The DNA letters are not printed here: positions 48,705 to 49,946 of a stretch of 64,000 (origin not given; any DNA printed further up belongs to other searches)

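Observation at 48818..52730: Four-gene operon (PfkB kinase, class II aldolase, beta-hydroxyacid dehydrogenase, zinc-ribbon acyltransferase) with a possibly leaderless first gene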

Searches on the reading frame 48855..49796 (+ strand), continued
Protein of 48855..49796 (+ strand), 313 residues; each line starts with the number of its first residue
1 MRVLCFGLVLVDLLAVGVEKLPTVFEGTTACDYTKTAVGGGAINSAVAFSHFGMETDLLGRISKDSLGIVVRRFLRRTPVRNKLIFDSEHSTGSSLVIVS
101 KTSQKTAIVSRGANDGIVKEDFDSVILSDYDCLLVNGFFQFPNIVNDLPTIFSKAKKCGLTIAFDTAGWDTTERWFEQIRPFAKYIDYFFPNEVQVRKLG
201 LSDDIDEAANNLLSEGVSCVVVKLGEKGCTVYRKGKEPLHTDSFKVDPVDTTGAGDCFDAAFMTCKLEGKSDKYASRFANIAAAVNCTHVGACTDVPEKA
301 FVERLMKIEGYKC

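Call 82: fold_search(model_id=the predicted structure, library=pdb)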
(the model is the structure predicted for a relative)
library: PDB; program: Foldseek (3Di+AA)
matches with E <= 10: 1276; with E <= 0.001: 19
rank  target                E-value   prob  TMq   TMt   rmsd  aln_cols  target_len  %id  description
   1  5kym_B                4.1e-05  1.00  0.37  0.59   4.0       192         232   14  Crystal Structure of the 1-acyl-sn-glycerophosphate (LPA) acyltransferase, PlsC, from Thermotoga maritima (released 2017-07-26)
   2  5kym_A                5.2e-05  1.00  0.38  0.59   3.9       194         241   15  Crystal Structure of the 1-acyl-sn-glycerophosphate (LPA) acyltransferase, PlsC, from Thermotoga maritima (released 2017-07-26)
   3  5f31                  1.3e-04  1.00  0.25  0.36   7.8       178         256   11  Crystal structure of membrane associated PatA from Mycobacterium smegmatis in complex with palmitate - P 42 21 2 space g (released 2016-03-09)
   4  5f2z_B                1.9e-04  1.00  0.24  0.34   8.4       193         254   11  Crystal structure of membrane associated PatA from Mycobacterium smegmatis in complex with palmitate - P21 space group (released 2016-03-09)
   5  5c79_B                2.0e-04  1.00  0.18  0.56   4.9       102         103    8  PH domain of ASAP1 in complex with diC4-PtdIns(4,5)P2 (released 2015-10-07)
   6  5f2z_C                2.5e-04  1.00  0.24  0.35  13.3       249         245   11  Crystal structure of membrane associated PatA from Mycobacterium smegmatis in complex with palmitate - P21 space group (released 2016-03-09)
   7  2bcj_A                3.4e-04  1.00  0.20  0.13  11.5       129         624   15  Crystal Structure of G Protein-Coupled Receptor Kinase 2 in Complex with Galpha-q and Gbetagamma Subunits (released 2005-12-20)
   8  1i2h                  3.8e-04  1.00  0.21  0.53   5.6       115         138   11  CRYSTAL STRUCTURE ANALYSIS OF PSD-ZIP45(HOMER1C/VESL-1L)CONSERVED HOMER 1 DOMAIN (released 2002-05-29)
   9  2da0_MODEL_1_A        4.1e-04  1.00  0.18  0.50   5.9       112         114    9  Solution structure of the PH domain of PIP2-dependent ARF1 GTPase-activating protein from human (released 2006-06-13)
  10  1rj2_J                4.6e-04  1.00  0.21  0.25   9.7       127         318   14  Crystal structure of the DH/PH fragment of Dbs without bound GTPase (released 2004-06-29)
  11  5c79_A                4.6e-04  1.00  0.18  0.55   4.8        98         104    7  PH domain of ASAP1 in complex with diC4-PtdIns(4,5)P2 (released 2015-10-07)
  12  5f2z_D                4.6e-04  1.00  0.28  0.39   9.4       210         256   11  Crystal structure of membrane associated PatA from Mycobacterium smegmatis in complex with palmitate - P21 space group (released 2016-03-09)
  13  5c6r_B                6.1e-04  1.00  0.17  0.50   5.9        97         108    7  Crystal structure of PH domain of ASAP1 (released 2015-10-07)
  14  1kzg_A                6.5e-04  1.00  0.21  0.24   9.9       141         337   13  DbsCdc42(Y889F) (released 2002-03-20)
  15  1rj2_D                6.5e-04  1.00  0.20  0.23  10.1       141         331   14  Crystal structure of the DH/PH fragment of Dbs without bound GTPase (released 2004-06-29)
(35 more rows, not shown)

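Call 88: search_solved_structures(query=L004:2634-4232:+, max_evalue=0.01)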
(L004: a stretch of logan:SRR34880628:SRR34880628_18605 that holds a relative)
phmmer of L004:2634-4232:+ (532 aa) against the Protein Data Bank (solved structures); distinct sequences matched with E-value up to 0.01: 14.
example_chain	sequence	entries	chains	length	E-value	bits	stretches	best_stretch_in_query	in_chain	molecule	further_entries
5xs8_A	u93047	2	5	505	3.7e-42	147.9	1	52-528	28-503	Extracellular solute-binding protein family 1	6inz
5gub_A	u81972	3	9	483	3e-41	144.9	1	74-525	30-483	Extracellular solute-binding protein family 1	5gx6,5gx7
5gx8_A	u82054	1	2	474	4.6e-41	144.3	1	76-525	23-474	Extracellular solute-binding protein family 1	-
4tqu_Q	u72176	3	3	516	2.6e-40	141.8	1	77-528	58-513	AlgQ2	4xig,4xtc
6jhx_A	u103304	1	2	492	2.9e-40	141.6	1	79-528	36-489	AlgQ2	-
1j1n_A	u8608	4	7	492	7.2e-40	140.3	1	79-528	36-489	AlgQ2 | Macromolecule-Binding Periplasmic Protein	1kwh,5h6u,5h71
3vlu_A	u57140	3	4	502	4.3e-34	121.3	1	76-528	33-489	AlgQ1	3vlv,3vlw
1y3n_A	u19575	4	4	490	5.4e-34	120.9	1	76-527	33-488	AlgQ1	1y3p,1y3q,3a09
5g62_A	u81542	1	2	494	1.3e-16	63.6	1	67-381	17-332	ABC TRANSPORTER, SUBSTRATE-BINDING PROTEIN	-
5g5y_A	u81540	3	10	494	3.9e-16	62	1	67-381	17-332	ABC TRANSPORTER, SUBSTRATE-BINDING PROTEIN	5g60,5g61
5g5z_A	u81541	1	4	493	4.2e-16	61.9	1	67-381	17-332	ABC TRANSPORTER, SUBSTRATE-BINDING PROTEIN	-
9pmy_A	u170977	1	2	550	4.5e-09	38.7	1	46-408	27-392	Extracellular solute-binding protein family 1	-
3omb_A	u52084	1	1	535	7.9e-05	24.7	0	76-390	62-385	Extracellular solute-binding protein, family 1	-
6fth_A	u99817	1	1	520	0.0054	18.6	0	125-527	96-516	Extracellular solute-binding protein, family 1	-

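Call 89: search_solved_structures(query=L004:8706-10145:+, max_evalue=0.01)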
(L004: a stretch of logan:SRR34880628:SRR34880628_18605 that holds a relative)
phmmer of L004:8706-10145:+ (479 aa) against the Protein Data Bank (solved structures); distinct sequences matched with E-value up to 0.01: 0.

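Call 95: search_dna_similar(query=window:48855-49796:+, collection=plasmids, mode=protein, max_rows=12, max_evalue=1e-20)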
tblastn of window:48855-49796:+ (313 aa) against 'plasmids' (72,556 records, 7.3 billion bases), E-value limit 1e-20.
Records with a match: 12; places in all: 12; records where one place covers at least 80% of the query: 12.
Best place of each record, by identity: <60% 12.
By first word of the organism name: Enterococcus 6; Escherichia 3; Klebsiella 2; Chloroflexota 1.
By predicted mobility (MOB-suite, as given by PLSDB): non-mobilizable 12.
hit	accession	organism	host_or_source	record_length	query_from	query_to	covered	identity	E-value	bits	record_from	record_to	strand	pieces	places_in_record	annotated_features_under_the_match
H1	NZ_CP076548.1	Klebsiella pneumoniae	urine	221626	39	306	86%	31.9%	9e-26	114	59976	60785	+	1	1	sugar kinase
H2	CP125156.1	Klebsiella pneumoniae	-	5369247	39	306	86%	31.9%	9e-26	114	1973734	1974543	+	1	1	sugar kinase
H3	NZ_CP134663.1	Escherichia coli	Larus michahellis,bacteria,cloaca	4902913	39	307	86%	30.9%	1e-24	111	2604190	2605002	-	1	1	none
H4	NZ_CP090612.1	Escherichia coli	pig,lung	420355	39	307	86%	30.8%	6e-24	109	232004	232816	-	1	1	ydjH: sugar kinase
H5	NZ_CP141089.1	Escherichia coli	Homo sapiens,Infected Human Urine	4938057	39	307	86%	30.4%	1e-23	108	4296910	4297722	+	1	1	none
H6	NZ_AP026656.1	Enterococcus faecium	Homo sapiens,urine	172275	39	307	86%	29.5%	9e-22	102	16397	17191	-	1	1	rbsK: ribokinase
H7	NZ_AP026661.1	Enterococcus faecium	Homo sapiens,urine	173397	39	307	86%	29.5%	9e-22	102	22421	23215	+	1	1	rbsK: ribokinase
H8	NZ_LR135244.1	Enterococcus faecium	-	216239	39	307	86%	29.5%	9e-22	102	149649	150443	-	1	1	rbsK: ribokinase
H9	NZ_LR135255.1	Enterococcus faecium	-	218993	39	307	86%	29.5%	9e-22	102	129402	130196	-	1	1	rbsK: ribokinase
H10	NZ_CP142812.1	Enterococcus faecalis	Pig,single cell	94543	39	307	86%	29.5%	1e-21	102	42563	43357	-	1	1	rbsK: ribokinase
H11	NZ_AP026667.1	Enterococcus faecium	Homo sapiens,urine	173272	39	307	86%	29.5%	2e-21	102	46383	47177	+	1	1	rbsK: ribokinase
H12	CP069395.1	Chloroflexota bacterium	single cell,cold seep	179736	39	307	86%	28.8%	2e-21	102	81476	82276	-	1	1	ribokinase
